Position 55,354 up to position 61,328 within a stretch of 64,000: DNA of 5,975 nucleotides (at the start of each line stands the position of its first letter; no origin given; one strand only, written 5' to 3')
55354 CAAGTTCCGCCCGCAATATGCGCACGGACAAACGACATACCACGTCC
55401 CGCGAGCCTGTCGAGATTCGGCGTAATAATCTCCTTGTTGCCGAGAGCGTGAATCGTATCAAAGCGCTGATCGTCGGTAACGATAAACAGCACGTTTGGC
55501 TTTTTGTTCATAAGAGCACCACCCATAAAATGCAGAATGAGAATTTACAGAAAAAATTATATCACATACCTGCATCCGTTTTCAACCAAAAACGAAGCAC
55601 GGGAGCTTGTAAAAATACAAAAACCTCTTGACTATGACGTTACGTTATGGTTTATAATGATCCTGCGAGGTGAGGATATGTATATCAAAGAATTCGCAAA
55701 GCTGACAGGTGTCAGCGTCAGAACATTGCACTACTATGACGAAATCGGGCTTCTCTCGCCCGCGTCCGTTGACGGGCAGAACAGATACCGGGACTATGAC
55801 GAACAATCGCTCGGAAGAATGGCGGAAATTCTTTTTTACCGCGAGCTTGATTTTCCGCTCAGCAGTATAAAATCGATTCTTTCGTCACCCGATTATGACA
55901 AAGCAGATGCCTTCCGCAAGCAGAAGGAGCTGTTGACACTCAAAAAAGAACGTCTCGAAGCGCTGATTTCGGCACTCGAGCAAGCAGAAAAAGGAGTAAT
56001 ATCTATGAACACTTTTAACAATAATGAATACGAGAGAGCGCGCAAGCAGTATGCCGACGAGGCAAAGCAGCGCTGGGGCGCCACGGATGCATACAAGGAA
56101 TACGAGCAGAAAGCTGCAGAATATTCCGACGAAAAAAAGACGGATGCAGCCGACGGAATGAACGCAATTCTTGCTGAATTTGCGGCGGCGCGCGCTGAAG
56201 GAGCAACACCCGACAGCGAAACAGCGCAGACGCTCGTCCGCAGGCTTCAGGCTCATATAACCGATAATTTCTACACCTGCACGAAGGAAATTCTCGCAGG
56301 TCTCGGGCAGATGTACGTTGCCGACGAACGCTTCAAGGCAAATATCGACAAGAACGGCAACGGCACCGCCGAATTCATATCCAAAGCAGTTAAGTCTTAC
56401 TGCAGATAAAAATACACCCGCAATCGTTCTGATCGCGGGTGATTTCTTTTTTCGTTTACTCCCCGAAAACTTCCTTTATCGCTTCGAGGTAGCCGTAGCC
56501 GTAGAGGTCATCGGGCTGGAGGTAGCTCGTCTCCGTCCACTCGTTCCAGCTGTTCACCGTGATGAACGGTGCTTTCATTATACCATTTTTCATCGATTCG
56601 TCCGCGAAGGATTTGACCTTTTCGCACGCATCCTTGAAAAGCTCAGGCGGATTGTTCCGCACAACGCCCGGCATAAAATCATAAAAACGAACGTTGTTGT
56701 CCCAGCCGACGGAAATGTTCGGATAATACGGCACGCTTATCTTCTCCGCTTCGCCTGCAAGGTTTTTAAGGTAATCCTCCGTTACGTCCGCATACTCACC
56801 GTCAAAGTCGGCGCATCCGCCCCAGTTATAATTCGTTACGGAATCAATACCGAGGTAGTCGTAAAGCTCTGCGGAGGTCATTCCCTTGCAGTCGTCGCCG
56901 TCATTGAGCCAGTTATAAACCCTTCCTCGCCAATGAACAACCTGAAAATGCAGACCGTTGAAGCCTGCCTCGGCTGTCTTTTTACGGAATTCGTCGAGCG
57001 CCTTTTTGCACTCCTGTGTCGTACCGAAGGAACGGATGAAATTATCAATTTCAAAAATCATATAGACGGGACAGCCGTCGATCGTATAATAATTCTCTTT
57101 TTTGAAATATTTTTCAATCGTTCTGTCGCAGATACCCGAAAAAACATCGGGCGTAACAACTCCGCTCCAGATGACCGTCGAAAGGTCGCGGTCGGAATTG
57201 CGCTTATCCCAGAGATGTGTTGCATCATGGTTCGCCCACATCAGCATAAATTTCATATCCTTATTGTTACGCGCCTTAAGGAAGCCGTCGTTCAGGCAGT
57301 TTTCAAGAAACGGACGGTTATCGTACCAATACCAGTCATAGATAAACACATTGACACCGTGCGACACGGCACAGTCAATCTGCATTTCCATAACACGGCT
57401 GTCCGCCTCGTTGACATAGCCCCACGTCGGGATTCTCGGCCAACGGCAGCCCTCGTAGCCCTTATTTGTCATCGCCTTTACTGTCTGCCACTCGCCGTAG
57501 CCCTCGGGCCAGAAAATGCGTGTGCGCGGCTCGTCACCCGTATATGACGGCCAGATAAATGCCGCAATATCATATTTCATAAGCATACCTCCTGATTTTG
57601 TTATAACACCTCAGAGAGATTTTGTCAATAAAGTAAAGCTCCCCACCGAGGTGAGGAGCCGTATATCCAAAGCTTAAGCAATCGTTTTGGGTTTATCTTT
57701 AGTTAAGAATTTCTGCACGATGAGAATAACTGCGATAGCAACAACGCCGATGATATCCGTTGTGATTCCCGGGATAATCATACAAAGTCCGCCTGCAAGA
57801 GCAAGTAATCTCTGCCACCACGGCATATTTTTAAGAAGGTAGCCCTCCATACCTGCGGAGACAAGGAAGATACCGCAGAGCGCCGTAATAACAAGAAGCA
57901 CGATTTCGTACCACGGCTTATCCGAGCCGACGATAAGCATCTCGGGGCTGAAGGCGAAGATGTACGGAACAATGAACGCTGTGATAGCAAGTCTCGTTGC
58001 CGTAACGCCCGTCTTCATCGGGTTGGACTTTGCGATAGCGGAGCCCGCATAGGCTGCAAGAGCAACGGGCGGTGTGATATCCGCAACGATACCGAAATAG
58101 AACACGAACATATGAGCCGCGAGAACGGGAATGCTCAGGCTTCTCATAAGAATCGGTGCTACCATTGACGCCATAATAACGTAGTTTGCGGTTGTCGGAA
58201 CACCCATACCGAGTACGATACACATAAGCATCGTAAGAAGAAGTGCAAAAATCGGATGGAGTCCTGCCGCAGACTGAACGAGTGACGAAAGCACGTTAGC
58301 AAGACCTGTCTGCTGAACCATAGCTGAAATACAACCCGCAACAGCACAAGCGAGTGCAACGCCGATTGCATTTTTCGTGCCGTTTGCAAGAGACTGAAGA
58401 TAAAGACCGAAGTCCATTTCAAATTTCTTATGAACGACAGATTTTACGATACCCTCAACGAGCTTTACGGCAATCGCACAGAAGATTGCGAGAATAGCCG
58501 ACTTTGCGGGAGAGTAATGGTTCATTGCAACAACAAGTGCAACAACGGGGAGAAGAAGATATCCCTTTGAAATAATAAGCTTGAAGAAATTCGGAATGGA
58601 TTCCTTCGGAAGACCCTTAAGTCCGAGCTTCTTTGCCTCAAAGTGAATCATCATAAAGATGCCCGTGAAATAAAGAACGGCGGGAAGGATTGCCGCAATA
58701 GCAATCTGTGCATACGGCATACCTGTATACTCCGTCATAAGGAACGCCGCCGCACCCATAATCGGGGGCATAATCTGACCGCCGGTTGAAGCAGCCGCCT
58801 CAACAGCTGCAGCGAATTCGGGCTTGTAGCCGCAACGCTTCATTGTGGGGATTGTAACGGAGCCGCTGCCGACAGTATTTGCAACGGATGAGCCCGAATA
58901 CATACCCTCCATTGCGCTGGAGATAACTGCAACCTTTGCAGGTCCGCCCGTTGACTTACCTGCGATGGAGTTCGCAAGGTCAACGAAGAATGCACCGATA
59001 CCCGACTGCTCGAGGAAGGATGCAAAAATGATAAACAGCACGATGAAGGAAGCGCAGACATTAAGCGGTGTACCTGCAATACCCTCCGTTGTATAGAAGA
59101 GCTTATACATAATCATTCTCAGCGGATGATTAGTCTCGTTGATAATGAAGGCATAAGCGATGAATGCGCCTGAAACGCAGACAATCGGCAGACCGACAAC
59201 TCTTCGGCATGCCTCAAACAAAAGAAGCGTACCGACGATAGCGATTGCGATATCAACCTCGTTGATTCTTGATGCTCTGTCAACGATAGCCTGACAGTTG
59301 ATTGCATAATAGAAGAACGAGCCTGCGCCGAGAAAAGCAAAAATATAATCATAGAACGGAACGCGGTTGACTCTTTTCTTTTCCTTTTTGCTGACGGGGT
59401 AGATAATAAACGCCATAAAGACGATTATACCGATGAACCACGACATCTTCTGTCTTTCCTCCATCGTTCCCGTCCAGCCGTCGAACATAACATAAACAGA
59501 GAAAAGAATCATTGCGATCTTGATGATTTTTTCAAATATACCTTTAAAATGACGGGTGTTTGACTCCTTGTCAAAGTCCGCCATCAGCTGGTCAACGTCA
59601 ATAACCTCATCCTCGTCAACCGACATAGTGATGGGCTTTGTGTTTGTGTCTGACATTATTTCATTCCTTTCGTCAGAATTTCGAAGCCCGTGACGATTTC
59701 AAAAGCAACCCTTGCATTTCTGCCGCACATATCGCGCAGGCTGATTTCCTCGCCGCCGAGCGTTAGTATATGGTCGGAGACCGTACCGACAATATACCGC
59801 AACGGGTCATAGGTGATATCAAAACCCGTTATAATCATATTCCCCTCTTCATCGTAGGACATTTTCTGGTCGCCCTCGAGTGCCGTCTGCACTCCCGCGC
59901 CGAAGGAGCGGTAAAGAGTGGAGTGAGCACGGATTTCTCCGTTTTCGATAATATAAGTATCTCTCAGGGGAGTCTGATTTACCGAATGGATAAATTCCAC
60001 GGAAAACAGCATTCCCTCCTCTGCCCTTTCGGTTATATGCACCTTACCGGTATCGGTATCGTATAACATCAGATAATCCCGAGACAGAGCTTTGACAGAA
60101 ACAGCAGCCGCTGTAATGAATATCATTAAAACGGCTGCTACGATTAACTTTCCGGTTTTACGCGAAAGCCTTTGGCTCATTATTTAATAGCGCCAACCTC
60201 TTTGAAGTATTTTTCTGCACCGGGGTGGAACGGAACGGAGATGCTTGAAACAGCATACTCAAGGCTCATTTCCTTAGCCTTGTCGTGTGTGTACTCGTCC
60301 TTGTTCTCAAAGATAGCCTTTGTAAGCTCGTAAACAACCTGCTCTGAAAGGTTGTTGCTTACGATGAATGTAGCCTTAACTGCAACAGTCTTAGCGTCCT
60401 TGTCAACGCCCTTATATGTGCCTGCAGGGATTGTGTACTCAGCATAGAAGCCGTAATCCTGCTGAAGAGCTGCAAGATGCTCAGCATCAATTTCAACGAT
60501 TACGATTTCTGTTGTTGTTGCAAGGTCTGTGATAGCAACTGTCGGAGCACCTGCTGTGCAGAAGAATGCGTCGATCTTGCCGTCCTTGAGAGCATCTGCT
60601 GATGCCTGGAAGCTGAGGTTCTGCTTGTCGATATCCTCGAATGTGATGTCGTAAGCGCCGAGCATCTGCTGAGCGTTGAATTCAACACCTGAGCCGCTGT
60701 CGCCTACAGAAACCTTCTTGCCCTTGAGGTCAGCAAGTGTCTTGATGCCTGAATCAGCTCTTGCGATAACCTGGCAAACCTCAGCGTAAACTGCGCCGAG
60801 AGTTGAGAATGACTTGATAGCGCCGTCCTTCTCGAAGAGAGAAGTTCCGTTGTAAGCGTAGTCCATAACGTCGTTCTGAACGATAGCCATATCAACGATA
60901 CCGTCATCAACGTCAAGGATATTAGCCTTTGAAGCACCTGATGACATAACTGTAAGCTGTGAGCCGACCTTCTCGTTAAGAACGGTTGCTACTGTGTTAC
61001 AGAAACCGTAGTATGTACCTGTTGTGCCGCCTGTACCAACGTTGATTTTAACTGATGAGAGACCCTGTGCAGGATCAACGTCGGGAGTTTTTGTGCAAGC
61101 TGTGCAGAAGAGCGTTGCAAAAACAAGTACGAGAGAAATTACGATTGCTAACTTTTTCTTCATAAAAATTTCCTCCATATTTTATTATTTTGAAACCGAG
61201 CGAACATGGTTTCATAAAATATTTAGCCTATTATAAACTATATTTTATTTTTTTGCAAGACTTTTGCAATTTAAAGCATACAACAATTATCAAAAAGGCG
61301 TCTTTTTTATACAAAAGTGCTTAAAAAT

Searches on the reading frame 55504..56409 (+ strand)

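Call 15: search_protein_families(library=pfam, proteins=[window:55504-56409:+], max_evalue=0.001)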
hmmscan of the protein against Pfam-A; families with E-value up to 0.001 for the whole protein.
window:55504-56409:+ (301 aa): 4 families
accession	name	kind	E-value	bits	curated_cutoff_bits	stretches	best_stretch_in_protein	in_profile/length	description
PF07739.18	TipAS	-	8.6e-41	139.5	23.8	1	183-299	1-117/117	TipAS antibiotic-recognition domain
PF00376.29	MerR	-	1.9e-14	53.6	28.2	1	61-98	2-38/38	MerR family regulatory protein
PF13411.12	MerR_1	-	5.2e-14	52.5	21.6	1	59-127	1-67/69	MerR HTH family regulatory protein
PF09278.17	MerR-DNA-bind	-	6.2e-07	30.4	25.4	1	105-163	3-60/65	MerR, DNA binding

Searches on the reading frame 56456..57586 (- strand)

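Call 15: search_protein_families(library=pfam, proteins=[window:56456-57586:-], max_evalue=0.001)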
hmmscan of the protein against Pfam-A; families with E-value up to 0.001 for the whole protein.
window:56456-57586:- (376 aa): 1 family
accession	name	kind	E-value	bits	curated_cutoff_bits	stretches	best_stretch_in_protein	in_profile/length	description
PF14307.12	Glyco_tran_WbsX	-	8.9e-41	140.9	25.1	1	24-370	17-350/350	Glycosyltransferase WbsX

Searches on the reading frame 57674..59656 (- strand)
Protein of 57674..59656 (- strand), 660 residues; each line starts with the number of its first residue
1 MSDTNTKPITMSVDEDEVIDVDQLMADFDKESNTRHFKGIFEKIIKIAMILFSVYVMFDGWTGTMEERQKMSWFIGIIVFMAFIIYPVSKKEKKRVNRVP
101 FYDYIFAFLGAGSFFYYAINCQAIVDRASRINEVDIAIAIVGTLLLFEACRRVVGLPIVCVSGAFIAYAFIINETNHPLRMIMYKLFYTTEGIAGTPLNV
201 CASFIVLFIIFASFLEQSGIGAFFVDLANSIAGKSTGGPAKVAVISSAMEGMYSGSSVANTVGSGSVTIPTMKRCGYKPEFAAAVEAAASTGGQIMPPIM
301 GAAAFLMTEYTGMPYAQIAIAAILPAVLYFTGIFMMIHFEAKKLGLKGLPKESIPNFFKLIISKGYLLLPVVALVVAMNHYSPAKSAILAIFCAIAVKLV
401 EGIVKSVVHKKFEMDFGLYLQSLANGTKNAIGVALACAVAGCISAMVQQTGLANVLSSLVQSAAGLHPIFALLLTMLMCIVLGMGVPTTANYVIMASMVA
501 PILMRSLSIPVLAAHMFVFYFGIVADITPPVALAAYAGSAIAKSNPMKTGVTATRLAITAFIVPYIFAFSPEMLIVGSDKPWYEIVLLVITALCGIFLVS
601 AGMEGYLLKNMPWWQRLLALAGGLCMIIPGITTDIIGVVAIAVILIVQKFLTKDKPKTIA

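Call 15: search_protein_families(library=pfam, proteins=[window:57674-59656:-], max_evalue=0.001)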
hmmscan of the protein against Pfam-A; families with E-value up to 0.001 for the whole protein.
window:57674-59656:- (660 aa): 1 family
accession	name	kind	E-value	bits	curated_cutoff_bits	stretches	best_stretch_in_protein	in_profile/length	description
PF06808.19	DctM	-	5.4e-86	289.4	23.8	1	142-577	2-408/413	Tripartite ATP-independent periplasmic transporter, DctM component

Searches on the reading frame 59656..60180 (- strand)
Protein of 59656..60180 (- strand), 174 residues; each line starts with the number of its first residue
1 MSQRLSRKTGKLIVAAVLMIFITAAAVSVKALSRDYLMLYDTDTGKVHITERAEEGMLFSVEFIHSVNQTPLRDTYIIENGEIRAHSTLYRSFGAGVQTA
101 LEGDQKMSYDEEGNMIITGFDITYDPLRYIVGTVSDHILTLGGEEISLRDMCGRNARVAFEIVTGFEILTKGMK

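Call 15: search_protein_families(library=pfam, proteins=[window:59656-60180:-], max_evalue=0.001)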
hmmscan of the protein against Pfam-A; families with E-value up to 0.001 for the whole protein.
window:59656-60180:- (174 aa): 1 family
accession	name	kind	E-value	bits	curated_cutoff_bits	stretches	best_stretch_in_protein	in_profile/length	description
PF08905.16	DUF1850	-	1.6e-16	60.8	27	1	59-148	1-87/87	Domain of unknown function (DUF1850)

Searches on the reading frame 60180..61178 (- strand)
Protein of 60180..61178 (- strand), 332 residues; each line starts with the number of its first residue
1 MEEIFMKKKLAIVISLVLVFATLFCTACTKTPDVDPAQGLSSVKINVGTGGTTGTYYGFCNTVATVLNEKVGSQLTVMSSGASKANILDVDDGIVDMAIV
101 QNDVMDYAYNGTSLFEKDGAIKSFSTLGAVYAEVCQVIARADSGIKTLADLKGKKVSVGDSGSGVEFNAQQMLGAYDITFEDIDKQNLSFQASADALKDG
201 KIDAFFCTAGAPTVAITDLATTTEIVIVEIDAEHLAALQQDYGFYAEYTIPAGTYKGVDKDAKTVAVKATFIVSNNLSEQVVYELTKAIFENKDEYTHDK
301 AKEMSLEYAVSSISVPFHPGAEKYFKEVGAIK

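Call 15: search_protein_families(library=pfam, proteins=[window:60180-61178:-], max_evalue=0.001)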
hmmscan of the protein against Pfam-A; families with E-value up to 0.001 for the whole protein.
window:60180-61178:- (332 aa): 4 families
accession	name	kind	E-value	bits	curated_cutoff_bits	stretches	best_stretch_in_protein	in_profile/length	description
PF16868.10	NMT1_3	-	2.1e-83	280.7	27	1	47-329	1-289/289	NMT1-like family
PF09084.16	NMT1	-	2.1e-10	41.3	20.5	1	130-209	69-149/216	NMT1/THI5 like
PF12974.12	Phosphonate-bd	-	8.7e-08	32.3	27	1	135-291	87-215/242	ABC transporter, phosphonate, periplasmic substrate-binding protein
PF04069.17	OpuAC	-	9.7e-05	22.5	21.2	1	64-295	21-246/257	Substrate binding domain of ABC-type glycine betaine transport system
